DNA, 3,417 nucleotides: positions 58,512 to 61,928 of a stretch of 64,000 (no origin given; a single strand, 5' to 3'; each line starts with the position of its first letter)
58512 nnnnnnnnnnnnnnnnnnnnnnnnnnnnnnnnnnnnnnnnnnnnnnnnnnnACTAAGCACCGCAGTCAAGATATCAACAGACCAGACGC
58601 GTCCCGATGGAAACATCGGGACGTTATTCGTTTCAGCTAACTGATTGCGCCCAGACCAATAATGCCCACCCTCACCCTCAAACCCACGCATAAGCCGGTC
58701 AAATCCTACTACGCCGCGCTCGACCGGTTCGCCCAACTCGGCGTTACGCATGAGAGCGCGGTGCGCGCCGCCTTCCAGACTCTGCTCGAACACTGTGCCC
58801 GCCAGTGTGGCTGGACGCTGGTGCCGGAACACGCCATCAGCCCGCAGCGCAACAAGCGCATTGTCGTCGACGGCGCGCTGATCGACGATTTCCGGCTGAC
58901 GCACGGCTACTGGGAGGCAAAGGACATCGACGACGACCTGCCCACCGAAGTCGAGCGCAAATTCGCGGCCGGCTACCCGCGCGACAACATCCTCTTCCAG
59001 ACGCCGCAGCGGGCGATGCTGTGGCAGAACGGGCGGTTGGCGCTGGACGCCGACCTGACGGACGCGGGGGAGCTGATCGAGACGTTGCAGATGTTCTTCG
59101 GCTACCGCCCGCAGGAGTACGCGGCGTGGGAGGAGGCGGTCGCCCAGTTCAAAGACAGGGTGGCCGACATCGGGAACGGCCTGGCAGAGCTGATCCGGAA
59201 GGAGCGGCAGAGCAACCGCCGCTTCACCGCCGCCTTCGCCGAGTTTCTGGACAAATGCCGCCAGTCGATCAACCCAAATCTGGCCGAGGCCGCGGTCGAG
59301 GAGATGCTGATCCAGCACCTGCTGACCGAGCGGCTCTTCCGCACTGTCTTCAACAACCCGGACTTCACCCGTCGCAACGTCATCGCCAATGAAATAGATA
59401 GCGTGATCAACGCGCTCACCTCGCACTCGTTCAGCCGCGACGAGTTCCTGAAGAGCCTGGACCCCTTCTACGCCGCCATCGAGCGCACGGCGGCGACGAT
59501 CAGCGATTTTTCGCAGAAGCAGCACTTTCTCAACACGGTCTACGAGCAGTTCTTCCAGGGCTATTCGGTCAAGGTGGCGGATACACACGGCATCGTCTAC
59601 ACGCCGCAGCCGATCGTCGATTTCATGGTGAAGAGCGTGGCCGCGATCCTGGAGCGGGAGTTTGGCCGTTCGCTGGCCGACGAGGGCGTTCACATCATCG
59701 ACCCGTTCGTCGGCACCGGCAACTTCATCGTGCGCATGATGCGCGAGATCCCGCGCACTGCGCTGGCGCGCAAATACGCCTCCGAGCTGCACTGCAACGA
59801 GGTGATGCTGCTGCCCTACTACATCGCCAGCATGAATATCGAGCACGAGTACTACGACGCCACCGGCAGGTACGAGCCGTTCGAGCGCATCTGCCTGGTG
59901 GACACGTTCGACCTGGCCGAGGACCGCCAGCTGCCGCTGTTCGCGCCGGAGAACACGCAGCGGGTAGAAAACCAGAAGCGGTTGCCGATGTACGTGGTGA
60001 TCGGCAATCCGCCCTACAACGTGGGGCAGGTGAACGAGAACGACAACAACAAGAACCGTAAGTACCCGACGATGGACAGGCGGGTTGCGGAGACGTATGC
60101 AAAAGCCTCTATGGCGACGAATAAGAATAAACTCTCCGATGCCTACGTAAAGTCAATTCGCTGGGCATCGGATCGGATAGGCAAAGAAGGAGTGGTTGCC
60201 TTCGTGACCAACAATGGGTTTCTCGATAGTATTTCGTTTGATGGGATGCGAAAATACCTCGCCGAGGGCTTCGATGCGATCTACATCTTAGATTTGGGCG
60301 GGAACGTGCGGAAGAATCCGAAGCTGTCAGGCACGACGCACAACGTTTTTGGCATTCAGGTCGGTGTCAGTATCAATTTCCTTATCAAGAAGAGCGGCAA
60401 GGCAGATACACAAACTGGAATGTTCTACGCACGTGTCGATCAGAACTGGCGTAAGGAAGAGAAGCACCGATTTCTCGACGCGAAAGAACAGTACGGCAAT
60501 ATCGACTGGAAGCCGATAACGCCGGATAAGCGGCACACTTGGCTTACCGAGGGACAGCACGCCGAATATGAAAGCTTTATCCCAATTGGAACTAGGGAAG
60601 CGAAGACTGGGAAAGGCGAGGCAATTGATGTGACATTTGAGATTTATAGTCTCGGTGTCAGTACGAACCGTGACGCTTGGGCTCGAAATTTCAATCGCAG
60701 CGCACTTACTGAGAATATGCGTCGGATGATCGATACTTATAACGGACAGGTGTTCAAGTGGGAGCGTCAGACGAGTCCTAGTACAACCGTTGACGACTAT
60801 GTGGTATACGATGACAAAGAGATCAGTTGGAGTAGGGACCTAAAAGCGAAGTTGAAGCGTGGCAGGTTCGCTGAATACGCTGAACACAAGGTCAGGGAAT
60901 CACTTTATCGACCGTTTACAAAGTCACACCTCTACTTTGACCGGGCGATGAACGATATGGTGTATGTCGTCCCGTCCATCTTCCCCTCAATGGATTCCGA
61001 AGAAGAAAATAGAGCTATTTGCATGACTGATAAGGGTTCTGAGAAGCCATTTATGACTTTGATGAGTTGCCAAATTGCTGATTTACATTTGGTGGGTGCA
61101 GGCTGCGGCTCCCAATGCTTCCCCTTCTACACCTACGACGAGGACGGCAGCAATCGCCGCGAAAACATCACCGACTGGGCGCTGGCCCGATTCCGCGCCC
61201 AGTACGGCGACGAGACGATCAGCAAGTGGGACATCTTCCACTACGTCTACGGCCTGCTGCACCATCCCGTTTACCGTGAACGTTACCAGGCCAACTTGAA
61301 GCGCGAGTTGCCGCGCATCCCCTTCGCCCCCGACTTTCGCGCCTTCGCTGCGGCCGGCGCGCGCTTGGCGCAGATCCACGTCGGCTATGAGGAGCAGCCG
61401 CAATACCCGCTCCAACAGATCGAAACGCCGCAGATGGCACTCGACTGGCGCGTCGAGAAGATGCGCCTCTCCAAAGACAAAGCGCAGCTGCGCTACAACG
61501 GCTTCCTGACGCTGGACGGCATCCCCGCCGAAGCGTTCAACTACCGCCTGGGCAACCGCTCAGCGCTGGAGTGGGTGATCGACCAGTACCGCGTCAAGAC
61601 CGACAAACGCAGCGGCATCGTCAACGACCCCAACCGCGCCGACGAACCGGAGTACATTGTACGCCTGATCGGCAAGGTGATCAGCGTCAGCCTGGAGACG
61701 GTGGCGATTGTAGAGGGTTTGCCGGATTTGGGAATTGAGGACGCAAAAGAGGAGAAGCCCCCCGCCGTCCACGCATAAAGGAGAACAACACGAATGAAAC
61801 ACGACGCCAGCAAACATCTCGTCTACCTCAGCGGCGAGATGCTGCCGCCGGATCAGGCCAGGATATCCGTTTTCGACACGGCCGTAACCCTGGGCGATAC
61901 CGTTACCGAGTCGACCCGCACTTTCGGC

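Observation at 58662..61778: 1038-aa fused nuclease-like / N6-adenine methylase / Type ISP-like specificity protein lacking the helicase of true Type ISP enzymes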

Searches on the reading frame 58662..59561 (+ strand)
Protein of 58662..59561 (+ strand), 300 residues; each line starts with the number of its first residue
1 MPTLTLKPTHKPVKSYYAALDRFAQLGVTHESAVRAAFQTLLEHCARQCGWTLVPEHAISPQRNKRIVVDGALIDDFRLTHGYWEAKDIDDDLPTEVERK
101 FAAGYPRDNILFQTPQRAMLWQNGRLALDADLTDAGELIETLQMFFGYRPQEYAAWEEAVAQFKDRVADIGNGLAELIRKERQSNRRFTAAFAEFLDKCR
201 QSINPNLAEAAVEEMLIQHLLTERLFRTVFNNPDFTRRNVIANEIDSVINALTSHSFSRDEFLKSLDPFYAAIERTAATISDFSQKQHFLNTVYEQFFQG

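Call 42: predict_structure(alignment_id=A2)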
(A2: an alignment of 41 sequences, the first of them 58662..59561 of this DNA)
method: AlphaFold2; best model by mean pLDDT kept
length: 300 residues; sequences in the alignment: 41
mean_pLDDT: 78.5   pTM: 0.67
mean pLDDT of the five models: 78.5, 77.0, 75.1, 72.6, 70.6
residues with pLDDT >= 90: 78; 70-90: 151; 50-70: 50; < 50: 21
segments of 3 or more residues with pLDDT < 50: 56-65, 69-78
pLDDT, mean of each block of 10 residues (from residue 1): 78 87 69 71 80 52 48 45 80 89 85 89 92 91 85 70 78 91 93 95 91 89 79 65 87 89 84 73 68 64
secondary structure, 60 per line:
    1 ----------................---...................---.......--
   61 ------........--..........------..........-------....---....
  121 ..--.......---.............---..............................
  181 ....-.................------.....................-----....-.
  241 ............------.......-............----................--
elements in order: H11-26 H30-48 E52-55 E67-74 E77-86 H93-102 E110-113 E117-122 E125-131 H135-147 H151-184 H186-202 H209-229 H235-238 H240-252 H259-265 H267-278 H283-298

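Call 45: fold_search(model_id=the predicted structure, library=pdb)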
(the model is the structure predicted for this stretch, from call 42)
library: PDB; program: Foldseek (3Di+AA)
matches with E <= 10: 434; with E <= 0.001: 8
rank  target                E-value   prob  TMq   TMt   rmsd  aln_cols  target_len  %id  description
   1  7lo5_B                2.7e-17  1.00  0.52  0.19   8.0       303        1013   31  cryoEM structure DrdV-DNA complex (released 2021-03-17)
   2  7lo5_A                2.9e-17  1.00  0.52  0.19   8.0       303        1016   31  cryoEM structure DrdV-DNA complex (released 2021-03-17)
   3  7lvv_B                1.9e-16  1.00  0.52  0.19   8.2       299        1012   33  cryoEM structure DrdV-DNA complex (released 2021-03-17)
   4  7lvv_A                9.7e-16  1.00  0.52  0.19   8.3       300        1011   32  cryoEM structure DrdV-DNA complex (released 2021-03-17)
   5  7lo5_D                1.5e-15  1.00  0.61  0.22   6.6       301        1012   32  cryoEM structure DrdV-DNA complex (released 2021-03-17)
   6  7lo5_C                3.3e-15  1.00  0.62  0.22   6.1       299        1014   33  cryoEM structure DrdV-DNA complex (released 2021-03-17)
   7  7lvv_D                9.5e-08  1.00  0.40  0.79   2.0       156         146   33  cryoEM structure DrdV-DNA complex (released 2021-03-17)
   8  7lvv_C                9.7e-07  1.00  0.40  0.82   2.2       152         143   35  cryoEM structure DrdV-DNA complex (released 2021-03-17)
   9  8tgd_B                3.6e-02  0.21  0.13  0.15  23.1       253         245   15  STX-478, a Mutant-Selective, Allosteric Inhibitor bound to H1047R PI3Kalpha (released 2023-09-06)
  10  8tu6_B                1.1e-01  0.16  0.14  0.16  23.4       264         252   14  CryoEM structure of PI3Kalpha (released 2023-11-15)
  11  5swp_B                1.1e-01  0.15  0.12  0.14  24.5       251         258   14  Crystal Structure of PI3Kalpha in complex with fragments 6 and 24 (released 2017-02-15)
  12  8tdu_B                1.4e-01  0.12  0.13  0.16  23.9       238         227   16  STX-478, a Mutant-Selective, Allosteric Inhibitor bound to PI3Kalpha (released 2023-09-06)
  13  5swg_B                1.6e-01  0.12  0.11  0.13  23.2       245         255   13  Crystal Structure of PI3Kalpha in complex with fragments 5 and 21 (released 2017-02-15)
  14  8v8v_D                1.7e-01  0.11  0.12  0.13  23.9       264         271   12  PI3Ka H1047R co-crystal structure with inhibitor in cryptic pocket near H1047R (compound 7). (released 2024-03-20)
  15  5sxd_B                1.9e-01  0.12  0.13  0.15  24.9       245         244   11  Crystal Structure of PI3Kalpha in complex with fragment 22 (released 2017-02-15)
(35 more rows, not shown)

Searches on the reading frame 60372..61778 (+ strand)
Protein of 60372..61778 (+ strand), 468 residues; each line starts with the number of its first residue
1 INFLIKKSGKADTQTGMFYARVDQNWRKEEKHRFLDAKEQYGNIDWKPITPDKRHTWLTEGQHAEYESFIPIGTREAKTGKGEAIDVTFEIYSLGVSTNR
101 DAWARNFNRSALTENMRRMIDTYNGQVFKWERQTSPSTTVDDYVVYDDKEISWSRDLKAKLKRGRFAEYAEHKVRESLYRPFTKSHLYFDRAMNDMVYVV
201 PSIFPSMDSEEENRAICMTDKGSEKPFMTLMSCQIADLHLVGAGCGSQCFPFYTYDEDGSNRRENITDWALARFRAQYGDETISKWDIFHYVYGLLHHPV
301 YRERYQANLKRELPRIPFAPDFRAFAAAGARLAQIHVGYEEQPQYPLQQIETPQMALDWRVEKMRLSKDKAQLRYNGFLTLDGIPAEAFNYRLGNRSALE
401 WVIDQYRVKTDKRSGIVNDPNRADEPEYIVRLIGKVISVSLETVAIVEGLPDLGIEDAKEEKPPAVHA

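Call 57: search_solved_structures(query=window:60372-61778:+, max_evalue=0.001, show_alignments=1)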
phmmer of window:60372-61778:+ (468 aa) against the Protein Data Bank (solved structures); distinct sequences matched with E-value up to 0.001: 3.
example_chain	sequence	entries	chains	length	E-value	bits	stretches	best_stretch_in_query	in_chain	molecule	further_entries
7lo5_A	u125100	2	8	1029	3.2e-78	266.8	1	3-451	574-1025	Site-specific DNA-methyltransferase (adenine-specific)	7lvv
5ffj_A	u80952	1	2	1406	3.6e-75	256.7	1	19-456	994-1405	Endonuclease and methylase LlaGI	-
4xqk_A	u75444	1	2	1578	1.6e-58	201.8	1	4-456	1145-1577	LlaBIII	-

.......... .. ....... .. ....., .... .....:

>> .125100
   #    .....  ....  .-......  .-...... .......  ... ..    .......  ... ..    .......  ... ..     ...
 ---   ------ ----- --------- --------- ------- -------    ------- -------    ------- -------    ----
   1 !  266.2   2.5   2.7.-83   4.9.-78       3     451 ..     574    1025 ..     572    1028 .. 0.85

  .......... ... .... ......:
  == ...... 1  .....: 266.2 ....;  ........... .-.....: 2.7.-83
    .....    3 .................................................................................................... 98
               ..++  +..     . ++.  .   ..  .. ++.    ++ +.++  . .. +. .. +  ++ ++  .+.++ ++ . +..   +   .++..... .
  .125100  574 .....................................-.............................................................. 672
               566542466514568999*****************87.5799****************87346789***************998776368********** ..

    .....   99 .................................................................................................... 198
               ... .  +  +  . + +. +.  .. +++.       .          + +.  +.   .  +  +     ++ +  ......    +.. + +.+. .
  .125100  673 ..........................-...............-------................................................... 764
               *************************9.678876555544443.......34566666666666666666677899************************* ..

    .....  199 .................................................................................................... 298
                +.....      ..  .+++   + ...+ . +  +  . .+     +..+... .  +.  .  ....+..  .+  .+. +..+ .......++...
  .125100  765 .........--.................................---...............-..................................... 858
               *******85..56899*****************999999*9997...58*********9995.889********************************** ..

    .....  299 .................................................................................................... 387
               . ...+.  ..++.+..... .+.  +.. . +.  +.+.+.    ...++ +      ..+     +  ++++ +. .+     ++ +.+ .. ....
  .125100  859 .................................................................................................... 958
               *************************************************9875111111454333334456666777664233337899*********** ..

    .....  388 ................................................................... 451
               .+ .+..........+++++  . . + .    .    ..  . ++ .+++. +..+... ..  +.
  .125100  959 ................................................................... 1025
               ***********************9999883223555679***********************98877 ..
